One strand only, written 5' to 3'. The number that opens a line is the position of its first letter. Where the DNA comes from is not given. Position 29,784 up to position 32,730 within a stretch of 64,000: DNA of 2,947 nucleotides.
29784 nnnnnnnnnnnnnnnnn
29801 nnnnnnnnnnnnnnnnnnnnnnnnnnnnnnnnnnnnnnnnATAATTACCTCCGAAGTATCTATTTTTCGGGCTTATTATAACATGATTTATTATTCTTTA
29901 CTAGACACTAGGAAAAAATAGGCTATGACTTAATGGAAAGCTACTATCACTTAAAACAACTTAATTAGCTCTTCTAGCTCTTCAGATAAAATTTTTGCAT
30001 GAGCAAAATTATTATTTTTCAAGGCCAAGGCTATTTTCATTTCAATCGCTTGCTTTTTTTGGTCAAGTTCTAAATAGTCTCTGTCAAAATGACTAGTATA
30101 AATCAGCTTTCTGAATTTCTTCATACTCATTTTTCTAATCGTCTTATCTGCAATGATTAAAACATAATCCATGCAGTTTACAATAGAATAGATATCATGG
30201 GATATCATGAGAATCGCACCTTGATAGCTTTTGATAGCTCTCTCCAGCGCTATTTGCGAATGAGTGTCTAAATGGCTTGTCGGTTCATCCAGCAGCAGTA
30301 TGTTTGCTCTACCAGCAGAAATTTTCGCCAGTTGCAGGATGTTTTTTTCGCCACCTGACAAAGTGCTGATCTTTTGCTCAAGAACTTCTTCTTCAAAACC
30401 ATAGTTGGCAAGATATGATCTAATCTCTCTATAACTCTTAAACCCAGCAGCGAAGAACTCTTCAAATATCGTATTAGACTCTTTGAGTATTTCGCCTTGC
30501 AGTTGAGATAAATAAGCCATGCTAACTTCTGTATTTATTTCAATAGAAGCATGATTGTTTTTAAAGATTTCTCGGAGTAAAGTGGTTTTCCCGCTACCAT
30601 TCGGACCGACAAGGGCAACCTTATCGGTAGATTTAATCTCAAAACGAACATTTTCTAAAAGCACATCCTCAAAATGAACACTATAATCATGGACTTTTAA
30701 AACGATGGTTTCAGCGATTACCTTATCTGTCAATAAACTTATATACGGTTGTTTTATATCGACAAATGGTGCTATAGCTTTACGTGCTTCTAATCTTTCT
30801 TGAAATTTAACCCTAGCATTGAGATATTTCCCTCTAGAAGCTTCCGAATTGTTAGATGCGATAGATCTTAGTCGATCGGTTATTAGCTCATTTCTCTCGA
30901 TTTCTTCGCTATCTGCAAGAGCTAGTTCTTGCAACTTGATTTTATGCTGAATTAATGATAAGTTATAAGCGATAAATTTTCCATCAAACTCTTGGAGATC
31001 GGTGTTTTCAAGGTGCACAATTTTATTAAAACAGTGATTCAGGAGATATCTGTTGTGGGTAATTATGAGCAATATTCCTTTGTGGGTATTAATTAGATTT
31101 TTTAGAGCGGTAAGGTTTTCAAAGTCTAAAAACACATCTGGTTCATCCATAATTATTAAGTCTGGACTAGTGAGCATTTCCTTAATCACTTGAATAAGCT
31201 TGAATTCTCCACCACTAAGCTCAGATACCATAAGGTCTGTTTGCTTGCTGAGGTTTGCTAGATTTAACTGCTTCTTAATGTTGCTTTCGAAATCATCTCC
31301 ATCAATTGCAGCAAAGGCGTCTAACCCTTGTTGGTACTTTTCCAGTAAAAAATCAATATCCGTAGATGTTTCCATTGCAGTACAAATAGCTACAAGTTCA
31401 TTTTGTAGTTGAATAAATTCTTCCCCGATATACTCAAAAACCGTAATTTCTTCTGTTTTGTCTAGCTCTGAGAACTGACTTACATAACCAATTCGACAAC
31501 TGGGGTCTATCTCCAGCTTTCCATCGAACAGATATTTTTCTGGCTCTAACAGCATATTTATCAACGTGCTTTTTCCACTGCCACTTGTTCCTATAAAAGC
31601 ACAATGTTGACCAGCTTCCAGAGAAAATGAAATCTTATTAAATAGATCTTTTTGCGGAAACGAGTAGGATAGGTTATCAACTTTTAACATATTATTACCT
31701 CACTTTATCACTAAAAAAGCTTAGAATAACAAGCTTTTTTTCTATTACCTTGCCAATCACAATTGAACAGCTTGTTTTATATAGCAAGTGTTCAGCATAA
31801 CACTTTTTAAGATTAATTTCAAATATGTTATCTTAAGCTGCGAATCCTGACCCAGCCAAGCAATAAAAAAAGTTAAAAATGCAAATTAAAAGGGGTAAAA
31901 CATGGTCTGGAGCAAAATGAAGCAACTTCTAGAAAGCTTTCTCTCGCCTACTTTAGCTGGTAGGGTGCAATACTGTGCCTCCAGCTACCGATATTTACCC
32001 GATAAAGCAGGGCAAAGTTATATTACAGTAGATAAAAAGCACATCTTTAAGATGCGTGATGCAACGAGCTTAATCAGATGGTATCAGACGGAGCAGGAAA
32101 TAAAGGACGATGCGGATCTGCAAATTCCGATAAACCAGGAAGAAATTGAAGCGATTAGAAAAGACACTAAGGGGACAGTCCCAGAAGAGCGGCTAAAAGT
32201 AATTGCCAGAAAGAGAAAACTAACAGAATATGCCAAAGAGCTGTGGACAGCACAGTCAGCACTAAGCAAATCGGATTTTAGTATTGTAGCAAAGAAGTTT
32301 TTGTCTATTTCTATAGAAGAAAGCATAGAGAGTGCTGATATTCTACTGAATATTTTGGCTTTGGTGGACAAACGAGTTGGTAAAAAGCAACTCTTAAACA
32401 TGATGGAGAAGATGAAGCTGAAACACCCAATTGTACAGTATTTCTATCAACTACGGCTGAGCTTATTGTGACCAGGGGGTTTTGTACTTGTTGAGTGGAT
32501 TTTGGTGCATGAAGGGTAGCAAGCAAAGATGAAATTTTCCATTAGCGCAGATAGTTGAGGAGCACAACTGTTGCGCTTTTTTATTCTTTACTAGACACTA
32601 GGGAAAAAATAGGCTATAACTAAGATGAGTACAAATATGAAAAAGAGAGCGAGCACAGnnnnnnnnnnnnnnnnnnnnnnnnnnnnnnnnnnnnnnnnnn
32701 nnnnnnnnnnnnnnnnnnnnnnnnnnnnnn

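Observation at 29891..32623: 2.7-kb ABC-F cassette inserted between the SCIFF operon and rlmD, bracketed by a ~43-bp direct repeat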

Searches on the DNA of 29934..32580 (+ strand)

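Call 11: search_dna_similar(query=window:29934-32580:+, collection=plasmids, mode=distant)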
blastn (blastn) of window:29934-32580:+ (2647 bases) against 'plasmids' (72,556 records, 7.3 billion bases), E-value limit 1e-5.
Records with a match: 11; places in all: 11; records where one place covers at least 80% of the query: 0.
Best place of each record, by identity: 60-80% 11.
By first word of the organism name: Clostridium 9; Acetoanaerobium 1; Peptoclostridium 1.
By predicted mobility (MOB-suite, as given by PLSDB): non-mobilizable 11.
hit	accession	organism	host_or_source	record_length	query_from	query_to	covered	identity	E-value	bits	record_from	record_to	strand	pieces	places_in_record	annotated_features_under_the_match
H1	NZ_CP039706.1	Clostridium butyricum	Homo sapiens,isolation from The first ...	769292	24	1806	67%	72.3%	0e+0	985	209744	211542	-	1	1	ATP-binding cassette domain-containing protein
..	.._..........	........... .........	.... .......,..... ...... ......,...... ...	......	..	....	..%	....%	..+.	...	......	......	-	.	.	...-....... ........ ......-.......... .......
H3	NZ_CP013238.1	Clostridium butyricum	Microbial isolate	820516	25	1806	67%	72.0%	0e+0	961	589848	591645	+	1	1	ATP-binding cassette domain-containing protein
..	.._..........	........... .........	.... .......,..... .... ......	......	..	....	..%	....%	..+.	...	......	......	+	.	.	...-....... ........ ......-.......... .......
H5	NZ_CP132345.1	Clostridium butyricum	Homo sapiens,Faeces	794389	25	1806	67%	71.9%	0e+0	957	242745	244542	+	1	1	ATP-binding cassette domain-containing protein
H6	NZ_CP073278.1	Clostridium butyricum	Homo sapiens,cell culture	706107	24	1806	67%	71.8%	0e+0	949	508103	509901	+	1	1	ATP-binding cassette domain-containing protein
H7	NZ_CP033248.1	Clostridium butyricum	environment swab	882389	24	1806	67%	71.8%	0e+0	949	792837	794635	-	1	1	ATP-binding cassette domain-containing protein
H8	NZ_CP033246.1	Clostridium butyricum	Homo sapiens,stool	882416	24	1806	67%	71.8%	0e+0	949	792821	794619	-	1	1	ATP-binding cassette domain-containing protein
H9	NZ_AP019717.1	Clostridium butyricum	-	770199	25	1806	67%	71.9%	0e+0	952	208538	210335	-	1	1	ATP-binding cassette domain-containing protein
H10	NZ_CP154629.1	Acetoanaerobium noterae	cell culture,Sludge of a digestion ...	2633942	1048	1772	27%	64.3%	1e-23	120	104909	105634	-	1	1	none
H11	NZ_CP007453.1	Peptoclostridium acidaminophilum DSM 3953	black mud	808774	1969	2513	21%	68.1%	2e-47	200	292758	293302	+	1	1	hypothetical protein | DNA topoisomerase 3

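Call 14: get_annotated_region(hit=H1, flank=6000)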
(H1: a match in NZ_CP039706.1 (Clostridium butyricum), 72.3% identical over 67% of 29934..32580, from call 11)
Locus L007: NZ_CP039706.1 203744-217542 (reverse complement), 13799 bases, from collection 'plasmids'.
description: Clostridium butyricum strain 4-1 plasmid p-butyl_plas_4-1, complete sequence
organism: Clostridium butyricum (NCBI taxid 1492)
taxonomy: Bacteria; Bacillota; Clostridia; Eubacteriales; Clostridiaceae; Clostridium; Clostridium butyricum
host: -; source: Homo sapiens,isolation from The first stool of the new borne,first stool of the newborn; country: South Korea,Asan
typing (MOB-suite, as given by PLSDB): non-mobilizable
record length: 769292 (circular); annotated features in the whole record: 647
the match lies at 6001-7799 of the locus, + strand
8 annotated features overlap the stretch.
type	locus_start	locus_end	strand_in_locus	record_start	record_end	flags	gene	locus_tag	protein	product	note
CDS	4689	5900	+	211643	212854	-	-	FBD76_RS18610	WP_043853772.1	MFS transporter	GO:0055085 - transmembrane transport [Evidence IEA]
CDS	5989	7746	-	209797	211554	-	-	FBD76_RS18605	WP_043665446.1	ATP-binding cassette domain-containing protein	-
CDS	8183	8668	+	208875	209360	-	-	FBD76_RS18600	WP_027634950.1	flavodoxin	-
CDS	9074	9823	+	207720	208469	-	larB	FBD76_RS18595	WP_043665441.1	nickel pincer cofactor biosynthesis protein LarB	GO:0006189 - 'de novo' IMP biosynthetic process [Evidence IEA]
CDS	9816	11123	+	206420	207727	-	larC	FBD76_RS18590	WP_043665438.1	nickel pincer cofactor biosynthesis protein LarC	-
CDS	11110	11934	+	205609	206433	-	larE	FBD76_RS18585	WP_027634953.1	ATP-dependent sacrificial sulfur transferase LarE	-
CDS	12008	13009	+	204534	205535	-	-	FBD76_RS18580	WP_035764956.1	energy-coupling factor ABC transporter permease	-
CDS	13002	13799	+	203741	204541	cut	cbiQ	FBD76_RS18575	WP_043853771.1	cobalt ECF transporter T component CbiQ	GO:0006824 - cobalt ion transport [Evidence IEA]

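Call 15: get_annotated_region(hit=H11, flank=6000)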
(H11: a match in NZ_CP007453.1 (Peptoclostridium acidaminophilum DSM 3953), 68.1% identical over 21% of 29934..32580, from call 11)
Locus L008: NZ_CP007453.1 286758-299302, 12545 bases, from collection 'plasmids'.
description: Peptoclostridium acidaminophilum DSM 3953 strain al-2 plasmid EAL2_808p, complete sequence
organism: Peptoclostridium acidaminophilum DSM 3953 (NCBI taxid 1286171)
taxonomy: Bacteria; Bacillota; Clostridia; Peptostreptococcales; Peptoclostridiaceae; Peptoclostridium; Peptoclostridium acidaminophilum; Peptoclostridium acidaminophilum DSM 3953
host: -; source: black mud; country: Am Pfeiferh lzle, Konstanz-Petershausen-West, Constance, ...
typing (MOB-suite, as given by PLSDB): non-mobilizable
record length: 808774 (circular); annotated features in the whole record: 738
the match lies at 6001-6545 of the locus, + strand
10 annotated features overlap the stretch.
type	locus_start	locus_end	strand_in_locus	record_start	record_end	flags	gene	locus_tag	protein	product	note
CDS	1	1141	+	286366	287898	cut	yjeM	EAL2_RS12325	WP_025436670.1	glutamate/gamma-aminobutyrate family transporter YjeM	-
CDS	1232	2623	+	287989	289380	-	pepV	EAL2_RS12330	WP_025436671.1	dipeptidase PepV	-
CDS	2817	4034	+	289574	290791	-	-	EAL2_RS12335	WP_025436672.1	DUF401 family protein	-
CDS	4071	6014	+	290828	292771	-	-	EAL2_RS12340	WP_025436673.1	DNA topoisomerase 3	GO:0006265 - DNA topological change [Evidence IEA]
CDS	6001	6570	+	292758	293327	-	-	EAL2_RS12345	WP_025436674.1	hypothetical protein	-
CDS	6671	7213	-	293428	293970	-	-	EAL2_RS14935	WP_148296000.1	hypothetical protein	-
CDS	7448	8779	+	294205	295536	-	-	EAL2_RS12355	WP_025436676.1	glycosyl hydrolase family 18 protein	GO:0005975 - carbohydrate metabolic process [Evidence IEA]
CDS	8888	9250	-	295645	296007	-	-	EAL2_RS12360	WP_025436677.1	NifB/NifX family molybdenum-iron cluster-binding protein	-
CDS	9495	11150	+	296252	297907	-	-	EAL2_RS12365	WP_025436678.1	MBL fold metallo-hydrolase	-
CDS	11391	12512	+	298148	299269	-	tnpB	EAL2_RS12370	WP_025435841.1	IS200/IS605 family element RNA-guided endonuclease TnpB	-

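Call 66: search_dna_similar(query=window:29934-32580:+, collection=phages, mode=distant, max_rows=10)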
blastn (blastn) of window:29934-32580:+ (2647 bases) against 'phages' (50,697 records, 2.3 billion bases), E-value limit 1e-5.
No match.
